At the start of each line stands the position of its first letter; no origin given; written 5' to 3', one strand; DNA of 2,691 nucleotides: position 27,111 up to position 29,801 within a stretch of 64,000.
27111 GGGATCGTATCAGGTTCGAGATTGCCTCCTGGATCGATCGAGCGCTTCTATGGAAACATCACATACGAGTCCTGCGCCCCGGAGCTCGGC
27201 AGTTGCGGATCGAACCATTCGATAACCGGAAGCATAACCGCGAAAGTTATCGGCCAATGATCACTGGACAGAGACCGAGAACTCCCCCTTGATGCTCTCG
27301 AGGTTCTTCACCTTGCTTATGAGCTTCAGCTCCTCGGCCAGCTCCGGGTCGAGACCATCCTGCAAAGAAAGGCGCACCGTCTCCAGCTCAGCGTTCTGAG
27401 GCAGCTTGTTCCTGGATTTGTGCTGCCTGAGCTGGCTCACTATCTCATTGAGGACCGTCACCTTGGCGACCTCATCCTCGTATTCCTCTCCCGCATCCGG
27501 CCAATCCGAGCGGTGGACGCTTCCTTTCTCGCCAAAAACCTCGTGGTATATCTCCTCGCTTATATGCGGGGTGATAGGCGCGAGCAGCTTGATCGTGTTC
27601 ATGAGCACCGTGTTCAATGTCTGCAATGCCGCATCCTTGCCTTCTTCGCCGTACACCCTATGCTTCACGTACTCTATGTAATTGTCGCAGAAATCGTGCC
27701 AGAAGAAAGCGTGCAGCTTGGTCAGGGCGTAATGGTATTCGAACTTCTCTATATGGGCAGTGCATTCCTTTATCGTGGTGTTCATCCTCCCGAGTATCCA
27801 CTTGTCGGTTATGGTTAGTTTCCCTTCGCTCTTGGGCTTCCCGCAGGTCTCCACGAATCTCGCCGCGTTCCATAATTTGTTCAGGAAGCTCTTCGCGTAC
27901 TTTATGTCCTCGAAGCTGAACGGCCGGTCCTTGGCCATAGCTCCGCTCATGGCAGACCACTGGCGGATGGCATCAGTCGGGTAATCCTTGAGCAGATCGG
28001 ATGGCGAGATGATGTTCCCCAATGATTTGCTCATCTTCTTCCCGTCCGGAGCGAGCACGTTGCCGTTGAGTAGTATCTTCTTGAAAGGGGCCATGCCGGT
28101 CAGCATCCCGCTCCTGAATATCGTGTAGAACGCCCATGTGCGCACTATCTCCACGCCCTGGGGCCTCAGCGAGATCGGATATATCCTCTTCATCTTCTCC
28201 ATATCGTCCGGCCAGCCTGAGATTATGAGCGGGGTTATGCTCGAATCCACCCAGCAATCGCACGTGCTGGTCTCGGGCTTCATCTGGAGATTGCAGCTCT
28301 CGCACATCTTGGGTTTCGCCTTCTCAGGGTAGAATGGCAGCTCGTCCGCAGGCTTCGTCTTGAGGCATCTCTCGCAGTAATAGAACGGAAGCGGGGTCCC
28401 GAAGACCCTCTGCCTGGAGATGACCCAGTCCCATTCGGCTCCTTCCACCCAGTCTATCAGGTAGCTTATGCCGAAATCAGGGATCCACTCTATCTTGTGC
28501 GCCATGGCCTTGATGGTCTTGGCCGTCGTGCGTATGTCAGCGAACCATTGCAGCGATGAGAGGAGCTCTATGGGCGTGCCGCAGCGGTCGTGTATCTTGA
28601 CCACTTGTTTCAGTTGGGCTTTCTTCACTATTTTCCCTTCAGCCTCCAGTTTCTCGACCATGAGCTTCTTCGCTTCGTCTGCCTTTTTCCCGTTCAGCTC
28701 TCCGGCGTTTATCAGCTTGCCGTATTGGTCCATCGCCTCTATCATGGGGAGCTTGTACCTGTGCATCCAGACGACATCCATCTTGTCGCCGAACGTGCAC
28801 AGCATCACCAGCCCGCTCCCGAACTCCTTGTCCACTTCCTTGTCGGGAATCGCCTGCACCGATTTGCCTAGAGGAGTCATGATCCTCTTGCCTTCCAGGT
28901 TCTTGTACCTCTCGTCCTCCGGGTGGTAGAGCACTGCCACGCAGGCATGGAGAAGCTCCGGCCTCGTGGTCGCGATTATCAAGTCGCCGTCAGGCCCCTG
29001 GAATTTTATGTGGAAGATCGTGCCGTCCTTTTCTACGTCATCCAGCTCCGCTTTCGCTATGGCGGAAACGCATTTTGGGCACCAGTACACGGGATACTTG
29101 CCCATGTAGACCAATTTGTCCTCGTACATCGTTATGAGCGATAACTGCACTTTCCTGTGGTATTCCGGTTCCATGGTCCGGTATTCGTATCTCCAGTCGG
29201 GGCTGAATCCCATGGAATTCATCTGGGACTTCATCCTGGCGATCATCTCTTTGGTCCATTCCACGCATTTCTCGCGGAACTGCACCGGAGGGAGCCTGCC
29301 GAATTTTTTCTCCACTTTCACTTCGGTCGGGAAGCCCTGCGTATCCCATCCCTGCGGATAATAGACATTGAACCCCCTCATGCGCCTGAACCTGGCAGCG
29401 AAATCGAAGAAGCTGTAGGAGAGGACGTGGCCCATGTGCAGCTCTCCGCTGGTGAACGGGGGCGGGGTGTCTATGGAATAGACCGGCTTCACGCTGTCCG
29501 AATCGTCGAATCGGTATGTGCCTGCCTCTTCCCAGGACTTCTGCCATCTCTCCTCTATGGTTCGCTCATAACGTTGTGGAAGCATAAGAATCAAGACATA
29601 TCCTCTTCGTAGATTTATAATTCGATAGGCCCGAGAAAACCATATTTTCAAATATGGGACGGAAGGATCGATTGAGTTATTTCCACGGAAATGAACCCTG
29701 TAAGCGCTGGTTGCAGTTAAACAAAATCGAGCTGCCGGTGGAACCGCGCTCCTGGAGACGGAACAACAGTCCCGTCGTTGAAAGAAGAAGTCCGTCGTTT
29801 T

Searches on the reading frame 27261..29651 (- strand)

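Call 48: search_protein_families(library=ncbifam, proteins=[window:27261-29651:-], max_evalue=0.00001)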
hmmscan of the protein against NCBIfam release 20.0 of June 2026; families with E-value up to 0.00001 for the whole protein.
window:27261-29651:- (796 aa): 18 families
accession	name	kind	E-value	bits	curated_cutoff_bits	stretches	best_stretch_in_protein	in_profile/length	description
NF009687.0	PRK13208.1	equivalog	3.2e-270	898.8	738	1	24-790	6-792/801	valine--tRNA ligase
TIGR00422.1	valS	equivalog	1e-224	748.3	612.1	1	25-788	2-785/863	valine--tRNA ligase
NF000540.1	alt_ValS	exception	5.9e-175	583.5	900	2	124-776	126-815/827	valine--tRNA ligase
NF004349.1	PRK05729.1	equivalog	9.6e-170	566.7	704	1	30-788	7-768/860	valine--tRNA ligase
NF011492.0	PRK14900.1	equivalog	1.6e-119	400.4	1783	1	27-785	12-794/1044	valine--tRNA ligase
TIGR00392.1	ileS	equivalog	4.3e-117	392.4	621.4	2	270-748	316-836/861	isoleucine--tRNA ligase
NF008957.0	PRK12300.1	subfamily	7.7e-72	242.6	677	3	490-743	577-818/946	leucine--tRNA ligase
NF000258.1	MupB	exception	1.3e-64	218.6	1900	2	263-746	294-804/1033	mupirocin-resistant isoleucine--tRNA ligase MupB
TIGR00396.1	leuS_bact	equivalog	2.1e-63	214.7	548.4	2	30-204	4-168/843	leucine--tRNA ligase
TIGR00395.1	leuS_arch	equivalog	7.9e-60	202.9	648.5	2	488-742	569-814/938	leucine--tRNA ligase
NF040702.1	ileS_w_GNAT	exception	9e-56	189.1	1999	2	265-730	493-981/1100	isoleucine--tRNA ligase, N-acetyltransferase domain-containing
NF000257.1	MupA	exception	4.7e-52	176.9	1900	3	449-743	494-802/1024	mupirocin-resistant isoleucine--tRNA ligase MupA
TIGR00398.1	metG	equivalog_domain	8.4e-31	107.3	336.35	2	507-704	294-500/530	methionine--tRNA ligase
NF008900.0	PRK12267.1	equivalog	1.1e-27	96.9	598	2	466-708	227-479/648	methionine--tRNA ligase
NF001100.0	PRK00133.1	equivalog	6.4e-22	77.8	587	2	508-739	298-532/676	methionine--tRNA ligase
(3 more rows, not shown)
